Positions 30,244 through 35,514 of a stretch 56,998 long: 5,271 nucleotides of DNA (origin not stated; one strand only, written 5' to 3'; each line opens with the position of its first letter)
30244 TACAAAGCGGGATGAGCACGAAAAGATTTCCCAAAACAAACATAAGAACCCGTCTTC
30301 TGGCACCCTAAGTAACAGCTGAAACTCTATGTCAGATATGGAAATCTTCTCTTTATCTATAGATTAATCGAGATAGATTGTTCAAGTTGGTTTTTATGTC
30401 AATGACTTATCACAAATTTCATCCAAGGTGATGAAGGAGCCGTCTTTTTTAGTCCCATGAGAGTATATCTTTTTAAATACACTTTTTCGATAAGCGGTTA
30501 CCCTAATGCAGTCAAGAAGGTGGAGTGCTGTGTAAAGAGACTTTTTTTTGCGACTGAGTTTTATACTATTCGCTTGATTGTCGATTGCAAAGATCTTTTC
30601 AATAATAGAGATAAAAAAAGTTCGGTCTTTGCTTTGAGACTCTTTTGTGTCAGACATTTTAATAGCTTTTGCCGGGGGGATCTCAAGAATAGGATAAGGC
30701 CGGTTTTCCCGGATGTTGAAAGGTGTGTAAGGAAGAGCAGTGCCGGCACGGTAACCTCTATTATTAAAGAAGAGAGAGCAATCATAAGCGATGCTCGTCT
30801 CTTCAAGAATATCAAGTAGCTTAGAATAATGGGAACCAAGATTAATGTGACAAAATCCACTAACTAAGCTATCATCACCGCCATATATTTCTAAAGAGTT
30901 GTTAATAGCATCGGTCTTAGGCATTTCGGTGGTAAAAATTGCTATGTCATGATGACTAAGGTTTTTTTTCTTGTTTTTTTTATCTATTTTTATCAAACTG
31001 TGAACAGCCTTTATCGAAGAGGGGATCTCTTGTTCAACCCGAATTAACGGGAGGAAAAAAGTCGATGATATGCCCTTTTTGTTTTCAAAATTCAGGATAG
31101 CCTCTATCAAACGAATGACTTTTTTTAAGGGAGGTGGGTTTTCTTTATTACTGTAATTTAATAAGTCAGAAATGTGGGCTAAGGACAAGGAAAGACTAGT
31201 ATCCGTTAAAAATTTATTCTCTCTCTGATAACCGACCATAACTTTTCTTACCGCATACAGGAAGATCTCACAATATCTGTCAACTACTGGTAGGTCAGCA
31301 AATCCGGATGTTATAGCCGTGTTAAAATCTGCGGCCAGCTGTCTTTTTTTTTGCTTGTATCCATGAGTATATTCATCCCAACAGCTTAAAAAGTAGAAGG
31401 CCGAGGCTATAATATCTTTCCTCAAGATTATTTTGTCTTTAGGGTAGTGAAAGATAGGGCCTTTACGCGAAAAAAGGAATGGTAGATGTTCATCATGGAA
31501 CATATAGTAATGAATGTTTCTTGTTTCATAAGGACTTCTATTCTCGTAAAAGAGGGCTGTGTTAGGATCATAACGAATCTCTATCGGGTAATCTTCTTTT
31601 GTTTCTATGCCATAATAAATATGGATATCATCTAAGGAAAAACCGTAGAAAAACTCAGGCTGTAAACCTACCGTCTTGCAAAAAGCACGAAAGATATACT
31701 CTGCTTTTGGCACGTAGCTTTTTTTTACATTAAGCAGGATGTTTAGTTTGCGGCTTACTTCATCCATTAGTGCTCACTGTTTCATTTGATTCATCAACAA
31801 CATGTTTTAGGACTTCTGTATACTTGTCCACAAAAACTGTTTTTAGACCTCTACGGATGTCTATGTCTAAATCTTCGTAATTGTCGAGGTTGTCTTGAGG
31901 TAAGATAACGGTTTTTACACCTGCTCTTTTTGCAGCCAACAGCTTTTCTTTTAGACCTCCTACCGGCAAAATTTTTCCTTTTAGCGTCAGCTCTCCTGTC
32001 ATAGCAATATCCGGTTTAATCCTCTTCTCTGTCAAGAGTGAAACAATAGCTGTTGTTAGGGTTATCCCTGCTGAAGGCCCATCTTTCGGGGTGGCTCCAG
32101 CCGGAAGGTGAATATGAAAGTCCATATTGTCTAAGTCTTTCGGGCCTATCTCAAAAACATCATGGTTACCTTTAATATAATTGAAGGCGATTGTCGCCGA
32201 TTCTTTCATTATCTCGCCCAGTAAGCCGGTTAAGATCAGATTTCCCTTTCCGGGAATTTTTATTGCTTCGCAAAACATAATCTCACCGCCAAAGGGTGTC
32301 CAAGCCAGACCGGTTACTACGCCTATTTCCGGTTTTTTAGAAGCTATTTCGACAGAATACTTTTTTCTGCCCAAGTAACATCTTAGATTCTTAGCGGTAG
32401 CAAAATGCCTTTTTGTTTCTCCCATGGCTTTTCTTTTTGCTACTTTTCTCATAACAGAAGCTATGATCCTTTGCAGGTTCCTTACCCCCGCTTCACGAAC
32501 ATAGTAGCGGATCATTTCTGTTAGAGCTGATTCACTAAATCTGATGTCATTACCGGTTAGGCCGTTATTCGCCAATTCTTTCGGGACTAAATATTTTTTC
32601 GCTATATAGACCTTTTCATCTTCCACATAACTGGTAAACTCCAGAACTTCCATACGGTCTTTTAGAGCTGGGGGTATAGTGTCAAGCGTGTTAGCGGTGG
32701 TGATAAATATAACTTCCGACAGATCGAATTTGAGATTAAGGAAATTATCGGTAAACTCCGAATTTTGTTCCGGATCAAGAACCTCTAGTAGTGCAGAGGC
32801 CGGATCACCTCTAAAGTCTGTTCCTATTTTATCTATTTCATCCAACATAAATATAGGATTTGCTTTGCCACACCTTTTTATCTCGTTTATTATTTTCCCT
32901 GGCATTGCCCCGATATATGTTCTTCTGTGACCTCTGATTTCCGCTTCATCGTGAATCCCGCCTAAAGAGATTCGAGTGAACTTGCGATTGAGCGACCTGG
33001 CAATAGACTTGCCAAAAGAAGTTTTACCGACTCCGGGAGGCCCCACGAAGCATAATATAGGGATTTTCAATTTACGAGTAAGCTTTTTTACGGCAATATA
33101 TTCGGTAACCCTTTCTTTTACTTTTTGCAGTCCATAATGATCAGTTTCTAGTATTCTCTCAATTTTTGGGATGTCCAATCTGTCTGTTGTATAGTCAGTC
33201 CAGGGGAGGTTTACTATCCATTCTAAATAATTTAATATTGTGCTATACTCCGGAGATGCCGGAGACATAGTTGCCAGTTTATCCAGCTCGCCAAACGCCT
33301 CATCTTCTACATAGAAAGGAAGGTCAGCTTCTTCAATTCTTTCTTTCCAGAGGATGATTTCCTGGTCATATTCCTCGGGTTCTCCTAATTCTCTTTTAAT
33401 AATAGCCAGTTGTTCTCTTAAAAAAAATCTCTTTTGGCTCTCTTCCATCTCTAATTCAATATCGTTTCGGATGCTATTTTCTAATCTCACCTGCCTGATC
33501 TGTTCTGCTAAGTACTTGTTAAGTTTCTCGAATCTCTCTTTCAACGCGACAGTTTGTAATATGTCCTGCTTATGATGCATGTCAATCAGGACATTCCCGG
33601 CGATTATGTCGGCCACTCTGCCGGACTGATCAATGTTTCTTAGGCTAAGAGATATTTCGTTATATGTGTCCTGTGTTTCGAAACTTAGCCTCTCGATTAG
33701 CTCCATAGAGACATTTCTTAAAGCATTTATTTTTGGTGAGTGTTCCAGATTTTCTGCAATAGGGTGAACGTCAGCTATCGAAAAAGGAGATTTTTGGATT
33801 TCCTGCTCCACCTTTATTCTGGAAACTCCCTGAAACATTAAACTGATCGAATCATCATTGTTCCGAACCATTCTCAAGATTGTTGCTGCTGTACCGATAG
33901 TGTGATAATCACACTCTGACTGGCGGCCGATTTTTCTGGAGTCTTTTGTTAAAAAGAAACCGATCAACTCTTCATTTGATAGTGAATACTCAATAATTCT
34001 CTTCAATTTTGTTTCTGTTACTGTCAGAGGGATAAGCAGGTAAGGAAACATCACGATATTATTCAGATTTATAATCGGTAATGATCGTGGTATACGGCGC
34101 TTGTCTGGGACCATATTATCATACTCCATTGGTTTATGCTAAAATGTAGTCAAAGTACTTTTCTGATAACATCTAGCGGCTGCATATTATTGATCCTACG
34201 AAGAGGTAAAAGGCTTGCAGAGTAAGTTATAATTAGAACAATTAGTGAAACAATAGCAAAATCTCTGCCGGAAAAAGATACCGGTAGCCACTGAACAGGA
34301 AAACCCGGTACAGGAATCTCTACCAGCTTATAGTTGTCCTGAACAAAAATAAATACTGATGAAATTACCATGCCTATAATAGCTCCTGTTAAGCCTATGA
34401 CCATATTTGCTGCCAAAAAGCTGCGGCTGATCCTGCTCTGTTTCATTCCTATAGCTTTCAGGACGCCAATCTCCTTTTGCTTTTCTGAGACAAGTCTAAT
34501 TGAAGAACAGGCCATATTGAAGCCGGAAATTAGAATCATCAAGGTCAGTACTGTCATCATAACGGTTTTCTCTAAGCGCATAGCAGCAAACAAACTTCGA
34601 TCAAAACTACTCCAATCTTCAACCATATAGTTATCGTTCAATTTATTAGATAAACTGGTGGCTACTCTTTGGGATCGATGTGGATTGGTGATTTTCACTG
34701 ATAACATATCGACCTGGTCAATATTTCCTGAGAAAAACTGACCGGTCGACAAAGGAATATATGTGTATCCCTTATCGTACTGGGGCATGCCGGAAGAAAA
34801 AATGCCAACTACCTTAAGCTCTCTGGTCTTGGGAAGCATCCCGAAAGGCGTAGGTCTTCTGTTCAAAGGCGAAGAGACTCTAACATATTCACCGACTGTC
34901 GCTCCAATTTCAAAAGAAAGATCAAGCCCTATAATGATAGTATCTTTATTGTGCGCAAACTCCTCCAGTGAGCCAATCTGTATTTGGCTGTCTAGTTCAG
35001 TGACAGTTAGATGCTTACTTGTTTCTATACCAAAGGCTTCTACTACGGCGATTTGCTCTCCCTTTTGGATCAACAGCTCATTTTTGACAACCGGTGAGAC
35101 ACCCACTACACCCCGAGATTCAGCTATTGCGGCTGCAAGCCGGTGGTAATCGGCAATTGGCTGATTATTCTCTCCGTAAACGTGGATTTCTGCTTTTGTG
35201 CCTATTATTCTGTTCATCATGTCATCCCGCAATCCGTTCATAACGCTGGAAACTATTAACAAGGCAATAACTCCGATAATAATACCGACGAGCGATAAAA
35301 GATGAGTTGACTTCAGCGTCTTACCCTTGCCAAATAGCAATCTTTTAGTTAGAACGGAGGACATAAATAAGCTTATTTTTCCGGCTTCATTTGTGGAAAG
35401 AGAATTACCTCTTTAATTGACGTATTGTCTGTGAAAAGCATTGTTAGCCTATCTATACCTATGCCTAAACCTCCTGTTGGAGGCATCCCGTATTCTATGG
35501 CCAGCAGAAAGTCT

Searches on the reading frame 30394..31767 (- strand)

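Call 82: search_protein_families(library=pfam, proteins=[window:30394-31767:-], max_evalue=0.00001)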
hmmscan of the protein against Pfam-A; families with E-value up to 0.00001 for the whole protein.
window:30394-31767:- (457 aa): 1 family
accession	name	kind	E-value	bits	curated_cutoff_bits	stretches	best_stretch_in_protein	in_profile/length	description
PF23019.1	DUF7033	-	1.4e-10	41.9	27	1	117-185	3-71/90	Family of unknown function (DUF7033)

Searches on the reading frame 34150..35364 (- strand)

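Call 82: search_protein_families(library=pfam, proteins=[window:34150-35364:-], max_evalue=0.00001)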
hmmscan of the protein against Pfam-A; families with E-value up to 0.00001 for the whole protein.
window:34150-35364:- (404 aa): 2 families
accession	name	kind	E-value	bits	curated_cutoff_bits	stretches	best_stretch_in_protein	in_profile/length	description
PF02687.27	FtsX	-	1.5e-18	67.4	25.5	1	271-396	2-120/120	FtsX-like permease C-terminal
PF12704.14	MacB_PCD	-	8.1e-15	56.1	27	1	22-238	2-204/207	MacB-like periplasmic core domain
